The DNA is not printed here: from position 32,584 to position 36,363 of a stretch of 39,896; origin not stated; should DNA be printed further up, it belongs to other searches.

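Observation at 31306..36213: Single 1635-aa protein fusing a Hanks kinase, a STAND NTPase, TPRs, a GAF domain and a complete sigma54 enhancer-binding module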

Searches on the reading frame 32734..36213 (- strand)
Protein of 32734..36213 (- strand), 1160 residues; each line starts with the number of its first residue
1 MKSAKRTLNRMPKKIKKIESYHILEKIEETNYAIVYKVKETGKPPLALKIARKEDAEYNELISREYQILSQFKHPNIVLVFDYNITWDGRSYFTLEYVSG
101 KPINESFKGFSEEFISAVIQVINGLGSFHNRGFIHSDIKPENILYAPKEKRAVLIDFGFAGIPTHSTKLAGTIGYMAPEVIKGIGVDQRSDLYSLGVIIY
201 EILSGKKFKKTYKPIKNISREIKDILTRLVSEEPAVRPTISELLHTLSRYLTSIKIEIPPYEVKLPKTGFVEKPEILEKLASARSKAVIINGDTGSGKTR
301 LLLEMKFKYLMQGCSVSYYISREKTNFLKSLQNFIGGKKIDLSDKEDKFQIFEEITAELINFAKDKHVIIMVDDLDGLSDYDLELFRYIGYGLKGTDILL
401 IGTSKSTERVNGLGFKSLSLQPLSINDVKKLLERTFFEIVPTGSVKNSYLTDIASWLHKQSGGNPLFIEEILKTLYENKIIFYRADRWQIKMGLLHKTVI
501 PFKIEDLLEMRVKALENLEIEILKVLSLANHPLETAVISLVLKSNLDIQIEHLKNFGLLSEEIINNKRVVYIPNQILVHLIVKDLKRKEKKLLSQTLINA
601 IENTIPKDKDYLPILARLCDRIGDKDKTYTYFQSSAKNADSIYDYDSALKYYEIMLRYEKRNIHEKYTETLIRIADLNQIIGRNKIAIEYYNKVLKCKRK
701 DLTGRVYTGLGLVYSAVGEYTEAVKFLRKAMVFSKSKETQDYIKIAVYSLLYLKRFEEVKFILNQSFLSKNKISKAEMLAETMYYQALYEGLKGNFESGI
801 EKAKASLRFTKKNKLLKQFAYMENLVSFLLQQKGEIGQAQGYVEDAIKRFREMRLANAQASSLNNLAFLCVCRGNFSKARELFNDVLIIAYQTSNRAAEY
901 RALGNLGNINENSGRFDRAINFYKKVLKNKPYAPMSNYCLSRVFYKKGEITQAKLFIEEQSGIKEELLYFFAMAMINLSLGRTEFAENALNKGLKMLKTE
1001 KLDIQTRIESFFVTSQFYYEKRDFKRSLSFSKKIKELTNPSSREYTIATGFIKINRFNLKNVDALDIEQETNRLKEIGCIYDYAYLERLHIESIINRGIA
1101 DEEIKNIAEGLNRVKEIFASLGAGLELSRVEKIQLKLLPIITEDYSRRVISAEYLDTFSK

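Call 62: predict_structure(alignment_id=A2)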
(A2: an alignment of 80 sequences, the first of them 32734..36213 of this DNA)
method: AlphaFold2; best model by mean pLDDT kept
length: 1160 residues; sequences in the alignment: 80
mean_pLDDT: 88.9   pTM: 0.86
mean pLDDT of the five models: 88.9, 88.5, 88.0, 87.5, 86.6
residues with pLDDT >= 90: 768; 70-90: 322; 50-70: 38; < 50: 32
segments of 3 or more residues with pLDDT < 50: 1-13, 160-171
pLDDT, mean of each block of 10 residues (from residue 1): 35 69 89 90 91 85 89 92 91 93 93 94 93 86 93 78 37 74 82 95 89 88 93 90 92 81 89 91 94 91 92 90 82 86 89 95 94 93 96 94 93 93 95 91 78 95 94 93 92 91 90 92 94 90 90 87 78 88 92 95 83 92 92 94 93 92 84 94 93 89 89 88 89 66 77 85 70 70 90 91 95 93 95 91 97 94 96 95 97 92 97 96 94 93 97 95 92 96 96 91 88 96 97 94 95 97 94 95 96 89 85 96 95 88 67 51
secondary structure, 60 per line:
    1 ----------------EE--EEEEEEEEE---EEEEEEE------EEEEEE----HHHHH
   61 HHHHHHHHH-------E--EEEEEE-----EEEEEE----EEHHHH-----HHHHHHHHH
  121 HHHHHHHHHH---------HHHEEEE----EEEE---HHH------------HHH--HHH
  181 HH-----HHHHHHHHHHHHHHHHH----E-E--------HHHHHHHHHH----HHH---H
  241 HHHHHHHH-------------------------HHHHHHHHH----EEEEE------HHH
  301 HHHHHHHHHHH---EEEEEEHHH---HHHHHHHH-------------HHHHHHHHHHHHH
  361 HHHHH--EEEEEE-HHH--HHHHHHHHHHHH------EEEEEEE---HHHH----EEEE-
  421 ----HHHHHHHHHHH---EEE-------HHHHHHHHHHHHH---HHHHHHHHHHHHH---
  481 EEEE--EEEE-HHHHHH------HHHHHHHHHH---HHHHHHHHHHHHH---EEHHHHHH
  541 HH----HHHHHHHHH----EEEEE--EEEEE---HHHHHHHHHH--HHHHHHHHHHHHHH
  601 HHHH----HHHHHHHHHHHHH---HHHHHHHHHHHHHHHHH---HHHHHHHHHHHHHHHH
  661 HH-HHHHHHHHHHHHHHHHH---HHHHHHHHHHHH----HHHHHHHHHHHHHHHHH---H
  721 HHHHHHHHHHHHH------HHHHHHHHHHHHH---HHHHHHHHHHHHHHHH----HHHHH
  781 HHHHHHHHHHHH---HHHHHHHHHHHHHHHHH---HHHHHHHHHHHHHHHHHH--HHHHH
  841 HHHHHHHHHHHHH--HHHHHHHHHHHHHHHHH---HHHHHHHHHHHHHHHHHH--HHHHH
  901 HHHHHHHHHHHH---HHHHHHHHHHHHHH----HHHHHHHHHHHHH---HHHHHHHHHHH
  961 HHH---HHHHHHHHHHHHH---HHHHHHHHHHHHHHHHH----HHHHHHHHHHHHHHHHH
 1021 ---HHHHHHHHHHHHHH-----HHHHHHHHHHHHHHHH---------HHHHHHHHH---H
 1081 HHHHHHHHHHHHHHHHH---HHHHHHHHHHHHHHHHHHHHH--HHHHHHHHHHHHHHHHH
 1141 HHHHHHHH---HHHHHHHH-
elements in order (helices of 4 or more, strands of 3 or more residues): E21-29 E33-39 E46-51 H56-69 E80-85 E91-96 H103-106 H112-130 E143-146 E151-154 H178-182 H188-204 H220-229 H240-248 H274-282 E287-291 H298-311 E315-320 H327-334 H348-365 E368-373 H380-391 E398-404 H408-411 E416-419 H425-435 E439-441 H449-461 H465-477 E481-484 E487-490 H492-497 H504-513 H517-529 H535-542 H547-555 E560-564 E567-571 H575-584 H587-604 H609-621 H625-641 H645-662 H664-680 H684-695 H700-716 H720-733 H740-752 H756-771 H776-792 H796-812 H816-833 H836-853 H856-872 H876-893 H896-912 H916-929 H934-946 H950-963 H967-979 H983-999 H1004-1020 H1024-1037 H1043-1058 H1068-1076 H1080-1097 H1101-1121 H1124-1148 H1152-1159

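Call 66: fold_search(model_id=the predicted structure, library=pdb)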
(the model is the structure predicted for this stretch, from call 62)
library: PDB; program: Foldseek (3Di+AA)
matches with E <= 10: 1988; with E <= 0.001: 1409
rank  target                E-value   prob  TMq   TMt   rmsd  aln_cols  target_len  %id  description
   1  6mfv_A                1.4e-14  1.00  0.28  0.42  12.1       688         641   16  Crystal structure of the Signal Transduction ATPase with Numerous Domains (STAND) protein with a tetratricopeptide rep (released 2019-02-20)
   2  9hvq_Q                1.3e-10  1.00  0.16  0.19  32.0       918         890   11  Structure of the transcribing Pol II-DSIF-PAF-SPT6-RECQL5 complex (released 2025-07-16)
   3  6i2p_A                6.9e-10  1.00  0.18  0.70   4.0       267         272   24  Crystal structure of the Mycobacterium tuberculosis PknB kinase domain (L33E mutant) in complex with its substrate Gar (released 2019-05-22)
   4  8fgw_D                1.2e-09  1.00  0.29  0.26  25.8      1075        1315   13  Human IFT-A complex structures provide molecular insights into ciliary transport (released 2023-02-22)
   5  9eed                  1.5e-09  1.00  0.18  0.68   4.4       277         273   26  The Hanks-type kinase PknS from Xanthomonas citri bound to CHIR-124 (released 2025-11-26)
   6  7xn7_q                1.7e-09  1.00  0.27  0.33  30.8       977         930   13  RNA polymerase II elongation complex containing Spt4/5, Elf1, Spt6, Spn1 and Paf1C (released 2022-09-07)
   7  4o0s                  2.1e-09  1.00  0.18  0.74   3.8       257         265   30  Crystal structures of human kinase Aurora A (released 2014-12-17)
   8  8txy_A                2.1e-09  1.00  0.19  0.65  18.7       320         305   23  X-ray crystal structure of JRD-SIK1/2i-3 bound to a MARK2-SIK2 chimera (released 2024-01-10)
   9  6ted_Q                2.1e-09  1.00  0.19  0.23  29.9       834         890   10  Structure of complete, activated transcription complex Pol II-DSIF-PAF-SPT6 uncovers allosteric elongation activation  (released 2020-07-22)
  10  2x6d                  2.9e-09  1.00  0.18  0.77   3.8       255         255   29  Aurora-A bound to an inhibitor (released 2010-07-07)
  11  3zhp_D                3.1e-09  1.00  0.18  0.72   3.6       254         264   27  Human MST3 (STK24) in complex with MO25beta (released 2013-01-16)
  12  3we4                  3.2e-09  1.00  0.19  0.70   3.6       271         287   26  Crystal structure of S6K1 kinase domain in complex with a pyrimidine derivative PF-4708671 2-{[4-(5-ethylpyrimidin-4-yl) (released 2014-08-06)
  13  5vja_D                3.4e-09  1.00  0.18  0.75   4.5       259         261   28  Crystal Structure of human zipper-interacting protein kinase (ZIPK, alias DAPK3) in complex with a pyrazolo[3,4-d]pyri (released 2018-08-08)
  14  2dwb                  3.4e-09  1.00  0.18  0.74   4.0       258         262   29  Aurora-A kinase complexed with AMPPNP (released 2007-07-31)
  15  4l46                  3.8e-09  1.00  0.19  0.65   6.3       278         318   27  Crystal structures of human p70S6K1-WT (released 2013-07-24)
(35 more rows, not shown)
